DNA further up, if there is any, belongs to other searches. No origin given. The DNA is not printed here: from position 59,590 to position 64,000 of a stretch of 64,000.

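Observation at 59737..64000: Giant secreted Endonuclease-I-family nuclease fused to five Calx-beta repeats, FN3 and a C-terminal dockerin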

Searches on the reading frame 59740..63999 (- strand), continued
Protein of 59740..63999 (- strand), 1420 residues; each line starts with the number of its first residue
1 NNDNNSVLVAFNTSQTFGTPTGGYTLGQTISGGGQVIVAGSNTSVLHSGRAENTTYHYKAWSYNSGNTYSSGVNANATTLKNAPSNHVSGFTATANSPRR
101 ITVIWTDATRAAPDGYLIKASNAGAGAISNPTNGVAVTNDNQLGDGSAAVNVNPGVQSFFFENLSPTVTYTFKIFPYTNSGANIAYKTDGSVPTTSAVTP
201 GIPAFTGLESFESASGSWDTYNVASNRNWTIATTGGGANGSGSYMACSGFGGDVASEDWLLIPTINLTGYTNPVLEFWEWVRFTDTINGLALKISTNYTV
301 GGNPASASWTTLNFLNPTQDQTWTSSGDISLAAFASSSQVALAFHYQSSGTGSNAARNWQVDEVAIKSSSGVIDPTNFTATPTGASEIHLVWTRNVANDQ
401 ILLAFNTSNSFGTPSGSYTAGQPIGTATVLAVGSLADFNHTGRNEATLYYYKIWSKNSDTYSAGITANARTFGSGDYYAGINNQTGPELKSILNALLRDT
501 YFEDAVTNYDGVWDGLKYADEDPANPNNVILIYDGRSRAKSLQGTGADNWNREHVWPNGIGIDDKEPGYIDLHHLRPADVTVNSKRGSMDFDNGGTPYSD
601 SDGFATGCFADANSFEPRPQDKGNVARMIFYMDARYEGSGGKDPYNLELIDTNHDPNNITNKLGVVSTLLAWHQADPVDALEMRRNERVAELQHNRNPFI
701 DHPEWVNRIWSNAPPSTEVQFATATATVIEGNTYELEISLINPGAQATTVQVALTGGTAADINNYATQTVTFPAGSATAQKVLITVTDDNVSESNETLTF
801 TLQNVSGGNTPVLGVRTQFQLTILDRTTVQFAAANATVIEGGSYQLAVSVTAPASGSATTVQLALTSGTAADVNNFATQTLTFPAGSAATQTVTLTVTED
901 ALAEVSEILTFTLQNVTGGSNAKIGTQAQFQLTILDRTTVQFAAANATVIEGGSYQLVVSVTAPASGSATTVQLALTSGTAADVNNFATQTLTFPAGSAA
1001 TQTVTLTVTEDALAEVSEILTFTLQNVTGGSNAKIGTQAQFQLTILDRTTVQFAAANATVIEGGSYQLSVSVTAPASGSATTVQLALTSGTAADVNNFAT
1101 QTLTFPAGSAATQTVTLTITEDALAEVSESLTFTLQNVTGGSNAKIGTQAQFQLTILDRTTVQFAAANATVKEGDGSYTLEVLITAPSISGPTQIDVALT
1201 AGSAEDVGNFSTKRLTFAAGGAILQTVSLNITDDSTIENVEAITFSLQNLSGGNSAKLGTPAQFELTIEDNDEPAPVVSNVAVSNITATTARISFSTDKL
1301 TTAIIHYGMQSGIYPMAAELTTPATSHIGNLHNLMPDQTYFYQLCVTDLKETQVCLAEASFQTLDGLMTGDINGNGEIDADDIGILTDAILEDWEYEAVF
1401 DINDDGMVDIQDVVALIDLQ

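Call 10: find_homologous_proteins(query=window:59740-63999:-, max_evalue=1e-10)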
Query window:59740-63999:- (1420 aa): 221 proteins with E <= 1e-10 among 8000 candidates; the best 120 are listed.
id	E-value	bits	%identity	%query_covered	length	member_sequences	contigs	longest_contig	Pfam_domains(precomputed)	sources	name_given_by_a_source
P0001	0.0e+0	3110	100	100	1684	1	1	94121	PF11614.15,PF03160.21,PF04231.20,PF00041.28,PF16397.11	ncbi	-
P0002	0.0e+0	1067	34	26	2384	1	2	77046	PF18962.8,PF00041.28,PF16656.12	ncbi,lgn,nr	ncbi:MAG: choice-of-anchor J domain-containing protein [Bacteroidales bacterium]|nr:choice-of-anchor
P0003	1.1e-255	870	36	24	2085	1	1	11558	PF18962.8,PF16409.11,PF00041.28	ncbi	ncbi:MAG: hypothetical protein Kow00127_21780 [Bacteroidales bacterium]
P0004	5.7e-241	821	36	26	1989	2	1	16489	PF18962.8,PF00041.28,PF16656.12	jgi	-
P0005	7.5e-237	807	38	22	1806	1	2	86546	PF18962.8,PF00041.28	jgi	jgi:hypothetical protein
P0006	1.8e-232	793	40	22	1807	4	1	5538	PF18962.8,PF00041.28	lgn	-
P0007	2.8e-199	683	42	33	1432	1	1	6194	PF00932.26,PF00041.28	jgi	jgi:hypothetical protein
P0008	2.9e-192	660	42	33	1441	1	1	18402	PF16409.11,PF00041.28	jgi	-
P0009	1.0e-188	648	44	33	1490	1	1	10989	PF00932.26,PF00041.28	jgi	jgi:hypothetical protein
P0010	1.5e-156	541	42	22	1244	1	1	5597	PF18962.8,PF00041.28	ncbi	-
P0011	1.1e-139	486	34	28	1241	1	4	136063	PF18962.8,PF00041.28,PF16656.12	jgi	jgi:hypothetical protein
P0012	3.2e-135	471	43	33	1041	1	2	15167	PF00041.28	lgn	-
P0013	5.1e-121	424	37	23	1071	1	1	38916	PF09244.18,PF18962.8,PF00041.28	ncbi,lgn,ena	-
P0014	1.6e-119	419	34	27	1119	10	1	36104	PF18962.8,PF16409.11,PF00041.28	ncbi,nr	ncbi:MAG: DUF5017 domain-containing protein [Bacteroidales bacterium]|nr:DUF5017 domain-containing p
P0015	3.4e-119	418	44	33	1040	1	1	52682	PF00041.28,PF16656.12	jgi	-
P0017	7.1e-114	400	38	22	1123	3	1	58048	PF18962.8,PF16409.11,PF00041.28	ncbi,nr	ncbi:MAG: DUF5017 domain-containing protein [Clostridia bacterium]|nr:DUF5017 domain-containing prot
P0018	7.6e-113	397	35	26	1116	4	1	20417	PF18962.8,PF00041.28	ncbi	-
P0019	3.7e-111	391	37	22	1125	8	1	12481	PF18962.8,PF16409.11,PF00041.28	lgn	-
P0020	1.5e-106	376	37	18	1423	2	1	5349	PF00932.26,PF00041.28,PF16656.12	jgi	-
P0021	6.7e-106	374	33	33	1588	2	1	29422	PF00932.26,PF18962.8,PF13860.13,PF00041.28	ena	-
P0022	7.1e-106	374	50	16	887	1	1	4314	PF17963.8,PF18962.8,PF05345.19,PF04231.20,PF00041.28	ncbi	-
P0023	8.6e-105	370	33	26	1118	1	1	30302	PF18962.8,PF16409.11,PF00041.28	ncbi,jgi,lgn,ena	-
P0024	1.8e-104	369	46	17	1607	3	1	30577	PF18962.8,PF04231.20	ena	-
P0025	3.6e-100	355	42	28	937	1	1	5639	PF17963.8,PF18962.8,PF05345.19,PF04231.20,PF00041.28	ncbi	-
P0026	9.3e-99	350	34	22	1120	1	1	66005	PF18962.8,PF16409.11,PF00041.28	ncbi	-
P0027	2.0e-95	339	35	24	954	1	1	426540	PF18962.8,PF02018.24,PF00041.28,PF16656.12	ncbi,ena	-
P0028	1.4e-94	336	48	17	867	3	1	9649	PF18962.8,PF04231.20,PF00041.28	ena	-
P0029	1.8e-94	336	31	31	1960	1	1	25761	PF18962.8,PF21471.4,PF00041.28,PF00082.28,PF16656.12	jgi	jgi:hypothetical protein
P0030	1.3e-91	326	35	27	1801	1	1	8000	PF00932.26,PF00041.28,PF16656.12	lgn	-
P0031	3.1e-91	325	42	26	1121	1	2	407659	PF18962.8,PF04231.20,PF00041.28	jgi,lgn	jgi:endonuclease I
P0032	7.7e-91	324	39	26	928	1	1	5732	PF04231.20,PF00041.28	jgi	-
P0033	8.1e-91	324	37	20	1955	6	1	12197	PF23376.2,PF18962.8,PF21471.4,PF00041.28,PF00082.28,PF16656.12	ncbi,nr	ncbi:MAG: S8 family serine peptidase [Salinivirgaceae bacterium]|nr:S8 family serine peptidase [Sali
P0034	7.0e-88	314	42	26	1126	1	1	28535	PF18962.8,PF04231.20,PF00041.28,PF10179.16,PF16656.12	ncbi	-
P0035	1.0e-87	313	40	28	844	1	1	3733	PF18962.8,PF04231.20,PF00041.28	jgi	-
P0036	8.6e-86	307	49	14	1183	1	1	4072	PF00932.26,PF03160.21,PF18962.8,PF00041.28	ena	-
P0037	4.7e-85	305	41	26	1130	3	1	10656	PF18962.8,PF04231.20,PF00041.28,PF16656.12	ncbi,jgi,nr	ncbi:MAG: T9SS type A sorting domain-containing protein [Chlorobi bacterium]|nr:T9SS type A sorting 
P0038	2.3e-84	302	29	31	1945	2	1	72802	PF18962.8,PF21471.4,PF00041.28,PF00082.28,PF16656.12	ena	-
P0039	1.6e-82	296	42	17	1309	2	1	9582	PF00932.26,PF18962.8,PF05345.19,PF04231.20,PF00041.28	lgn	-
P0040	1.9e-82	296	39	26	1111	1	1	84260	PF18962.8,PF04231.20,PF00041.28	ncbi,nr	ncbi:MAG: endonuclease [Bacteroidales bacterium]|nr:endonuclease [Bacteroidales bacterium]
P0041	4.2e-79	285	35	22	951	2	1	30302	PF18962.8,PF16409.11,PF00041.28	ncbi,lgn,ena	-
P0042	1.0e-78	284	34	32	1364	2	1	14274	PF00932.26,PF00041.28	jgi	-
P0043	2.3e-78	282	29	31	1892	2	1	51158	PF18962.8,PF21471.4,PF00041.28,PF00082.28,PF16656.12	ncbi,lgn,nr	ncbi:MAG: S8 family serine peptidase [Bacteroidales bacterium]|nr:S8 family serine peptidase [Bacter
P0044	3.3e-77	279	41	17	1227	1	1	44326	PF18962.8,PF04231.20,PF00041.28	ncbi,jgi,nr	ncbi:MAG: T9SS type A sorting domain-containing protein [Chlorobi bacterium]|nr:T9SS type A sorting 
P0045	6.6e-76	274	37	28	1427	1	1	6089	PF18962.8,PF00041.28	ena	-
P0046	3.2e-75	272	44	19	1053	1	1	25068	PF18962.8,PF04231.20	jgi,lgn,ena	-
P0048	1.3e-74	270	28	29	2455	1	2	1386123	PF00932.26,PF23376.2,PF18962.8,PF04231.20,PF00041.28,PF10179.16,PF16656.12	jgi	jgi:endonuclease I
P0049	4.7e-69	252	33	27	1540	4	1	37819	PF13585.13,PF18962.8,PF13860.13,PF00041.28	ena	-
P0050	6.0e-69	251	32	28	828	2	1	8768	PF18962.8,PF00041.28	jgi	-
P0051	1.8e-66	243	46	15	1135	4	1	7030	PF16706.12,PF00801.27,PF07686.24,PF00047.32,PF26428.1,PF04231.20,PF19081.7,PF22854.3,PF07679.23,PF13895.13,PF16680.12,PF13927.13,PF16681.12,PF18962.8,PF00041.28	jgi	jgi:endonuclease I/predicted RNA-binding protein with TRAM domain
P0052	2.3e-65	239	33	24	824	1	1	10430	PF18962.8,PF00041.28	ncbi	-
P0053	3.9e-65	239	46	16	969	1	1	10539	PF07679.23,PF13895.13,PF07686.24,PF16680.12,PF13927.13,PF16681.12,PF18962.8,PF00047.32,PF04231.20,PF19081.7,PF00041.28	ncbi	-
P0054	2.2e-63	233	48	15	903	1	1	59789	PF17963.8,PF18962.8,PF05345.19,PF04231.20,PF00041.28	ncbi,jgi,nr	ncbi:MAG: T9SS type A sorting domain-containing protein [Chlorobi bacterium]|nr:T9SS type A sorting 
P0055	5.4e-63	231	35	15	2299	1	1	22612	PF04231.20,PF00041.28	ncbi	-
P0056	1.8e-61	226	52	17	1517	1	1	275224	PF19886.5,PF13287.13,PF03372.30,PF13290.14,PF19580.6,PF04231.20,PF03174.20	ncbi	ncbi:endonuclease [Pseudoneobacillus sp. C159]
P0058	1.5e-60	223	43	16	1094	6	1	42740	PF18962.8,PF04231.20,PF00041.28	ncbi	-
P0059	9.1e-60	221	45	15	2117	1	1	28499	PF00932.26,PF18962.8,PF04231.20,PF00041.28,PF16656.12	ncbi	-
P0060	1.3e-58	217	42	15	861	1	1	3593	PF00932.26,PF04231.20,PF00041.28,PF16656.12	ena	-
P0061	2.2e-58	216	43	8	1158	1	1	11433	PF18962.8,PF00041.28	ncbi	-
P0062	3.0e-57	212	45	15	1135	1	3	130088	PF18962.8,PF00149.34,PF00041.28,PF16656.12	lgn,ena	-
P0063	5.1e-57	212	34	14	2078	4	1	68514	PF00932.26,PF05547.18,PF04231.20,PF00041.28,PF16656.12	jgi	jgi:M6 family metalloprotease-like protein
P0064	5.5e-56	208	39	25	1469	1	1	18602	PF02922.25,PF16561.12,PF00932.26,PF18962.8,PF00686.26,PF00041.28,PF26120.1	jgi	-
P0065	6.3e-56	208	31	32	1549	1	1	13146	PF18962.8,PF00041.28,PF00082.28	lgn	-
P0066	5.3e-54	202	50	16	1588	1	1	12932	PF17963.8,PF00932.26,PF13287.13,PF03372.30,PF13290.14,PF19580.6,PF04231.20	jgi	jgi:hypothetical protein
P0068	5.1e-53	198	39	16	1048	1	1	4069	PF18962.8,PF04231.20,PF00041.28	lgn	-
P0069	1.5e-52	197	36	26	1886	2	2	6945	PF00932.26,PF18962.8,PF00041.28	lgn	-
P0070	1.8e-52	197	44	17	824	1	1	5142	PF00932.26,PF18962.8,PF00041.28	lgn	-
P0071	1.9e-52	197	52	14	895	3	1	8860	PF00932.26,PF18962.8,PF00041.28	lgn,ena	-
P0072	9.6e-52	194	37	18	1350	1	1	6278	PF00932.26,PF00041.28,PF16656.12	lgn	-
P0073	2.0e-51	193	41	14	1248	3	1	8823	PF00932.26,PF16409.11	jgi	jgi:hypothetical protein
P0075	2.1e-50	190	44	17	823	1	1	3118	PF00932.26,PF18962.8,PF00041.28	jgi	jgi:hypothetical protein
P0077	1.5e-49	187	52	14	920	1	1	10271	PF00932.26,PF18962.8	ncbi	-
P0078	1.9e-48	183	36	14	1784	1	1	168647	PF04231.20,PF00041.28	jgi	jgi:endonuclease I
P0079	2.1e-48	183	47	14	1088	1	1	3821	PF00932.26,PF00041.28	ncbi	-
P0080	2.4e-48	183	47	16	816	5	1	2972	PF00932.26,PF18962.8,PF00041.28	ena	-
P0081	3.2e-48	183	45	20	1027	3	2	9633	PF00801.27,PF00932.26,PF10342.16,PF18962.8,PF18911.7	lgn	-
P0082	3.6e-48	182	45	14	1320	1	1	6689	PF00932.26,PF00041.28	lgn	-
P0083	6.7e-48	181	35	10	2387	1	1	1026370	PF25059.2,PF23376.2,PF18962.8,PF18942.6,PF00041.28,PF10179.16,PF16656.12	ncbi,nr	ncbi:MAG: fibronectin type III domain-containing protein [Cytophagales bacterium]|nr:fibronectin typ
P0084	1.1e-47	181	40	22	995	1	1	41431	PF00801.27,PF00932.26,PF10342.16,PF18962.8,PF18911.7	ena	-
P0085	1.5e-47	180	45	16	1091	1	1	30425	PF07686.24,PF00047.32,PF00149.34,PF19081.7,PF16656.12,PF07679.23,PF13895.13,PF16680.12,PF13927.13,PF16681.12,PF18962.8,PF00041.28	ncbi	-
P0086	5.5e-47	178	33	27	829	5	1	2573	PF00629.31,PF00041.28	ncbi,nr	ncbi:MAG: hypothetical protein QM233_03965, partial [Candidatus Cloacimonadota bacterium]|nr:hypothe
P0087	5.5e-47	178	42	20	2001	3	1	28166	PF00932.26,PF13287.13,PF10342.16,PF18962.8,PF13290.14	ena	-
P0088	5.7e-47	178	32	16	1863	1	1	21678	PF18962.8,PF04231.20,PF00041.28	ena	-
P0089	6.2e-46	175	48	14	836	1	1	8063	PF18962.8,PF13860.13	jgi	jgi:hypothetical protein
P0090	1.3e-45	174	52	14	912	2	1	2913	PF00932.26,PF18962.8,PF13860.13,PF00041.28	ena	-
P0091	1.9e-45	173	47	14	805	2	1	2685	PF18962.8,PF13860.13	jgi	-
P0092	3.3e-45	173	40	24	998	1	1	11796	PF00801.27,PF00932.26,PF10342.16,PF18962.8,PF18911.7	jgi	-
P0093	3.9e-45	172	50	14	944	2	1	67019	PF00932.26,PF18962.8,PF00041.28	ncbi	-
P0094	3.6e-44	169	40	22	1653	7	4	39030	PF00801.27,PF00932.26,PF22058.3,PF18962.8,PF18370.8,PF18911.7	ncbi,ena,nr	ncbi:MAG: hypothetical protein CL661_11060 [Bacteroidetes bacterium]|nr:hypothetical protein [Bacter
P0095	3.9e-44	169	41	15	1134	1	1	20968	PF22633.4,PF18962.8,PF00149.34,PF00041.28,PF16656.12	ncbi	-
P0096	4.9e-44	169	52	14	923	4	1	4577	PF00932.26,PF18962.8,PF00041.28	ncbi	-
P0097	6.9e-44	168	49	14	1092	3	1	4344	PF00932.26,PF00041.28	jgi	jgi:hypothetical protein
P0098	1.6e-43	167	43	15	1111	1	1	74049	PF18962.8,PF00149.34,PF00041.28,PF16656.12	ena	-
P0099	1.9e-43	167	39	23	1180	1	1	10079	PF00932.26,PF10342.16,PF18962.8,PF18370.8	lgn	-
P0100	7.5e-43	165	41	20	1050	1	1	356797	PF00801.27,PF00932.26,PF18962.8,PF18911.7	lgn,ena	-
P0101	8.6e-42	161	45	14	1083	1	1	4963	PF00932.26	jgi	-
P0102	2.0e-41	160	40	20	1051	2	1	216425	PF00801.27,PF00932.26,PF18962.8,PF00041.28,PF18911.7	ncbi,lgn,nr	ncbi:MAG: choice-of-anchor J domain-containing protein [Bacteroidales bacterium]|nr:choice-of-anchor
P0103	1.1e-40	158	47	14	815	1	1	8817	PF00932.26,PF18962.8,PF13860.13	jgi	-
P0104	3.5e-40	156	42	10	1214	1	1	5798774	PF00932.26,PF03160.21,PF16409.11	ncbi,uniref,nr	ncbi:lamin tail domain-containing protein [Rubellicoccus peritrichatus]|uniref:Lamin tail domain-con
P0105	4.1e-40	156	43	14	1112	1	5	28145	PF00932.26,PF00041.28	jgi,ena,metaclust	metaclust:\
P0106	4.2e-40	156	40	20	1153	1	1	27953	PF00801.27,PF00932.26,PF10342.16,PF18962.8,PF16409.11,PF00041.28,PF18911.7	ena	-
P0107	7.0e-40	155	51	7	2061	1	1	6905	PF20773.6,PF00629.31,PF20009.5,PF18962.8,PF21471.4,PF00041.28,PF16656.12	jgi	-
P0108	1.8e-39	154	35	19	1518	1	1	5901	PF10162.15,PF00932.26,PF00041.28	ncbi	-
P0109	4.4e-39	152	38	12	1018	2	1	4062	PF00932.26,PF18962.8,PF00041.28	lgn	-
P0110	4.5e-39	152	50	14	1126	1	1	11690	PF00932.26,PF00041.28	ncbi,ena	-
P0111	5.0e-39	152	43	15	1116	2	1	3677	PF18962.8,PF00149.34,PF00041.28,PF16656.12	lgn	-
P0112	1.6e-38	150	47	14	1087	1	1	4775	PF00932.26,PF18962.8,PF00041.28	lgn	-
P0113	2.1e-38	150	46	14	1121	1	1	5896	PF00932.26,PF18962.8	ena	-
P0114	2.5e-38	150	45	14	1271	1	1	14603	PF00932.26,PF18683.8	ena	-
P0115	2.9e-38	150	44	13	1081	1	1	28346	PF00932.26,PF00041.28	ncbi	-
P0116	7.2e-38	148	39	20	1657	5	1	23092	PF19190.7,PF00963.25,PF18962.8,PF13004.14,PF16409.11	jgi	-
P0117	7.8e-38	148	44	14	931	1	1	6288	PF18962.8,PF00041.28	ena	-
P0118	8.1e-38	148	46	14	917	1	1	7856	PF00932.26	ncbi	-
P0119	3.6e-37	146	46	14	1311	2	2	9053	PF00801.27,PF20009.5,PF18962.8,PF18911.7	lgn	-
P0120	5.2e-37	145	45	14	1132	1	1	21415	PF00932.26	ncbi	-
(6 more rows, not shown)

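Call 12: find_encoding_contigs(protein=P0001, flank=10000, max_places=4)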
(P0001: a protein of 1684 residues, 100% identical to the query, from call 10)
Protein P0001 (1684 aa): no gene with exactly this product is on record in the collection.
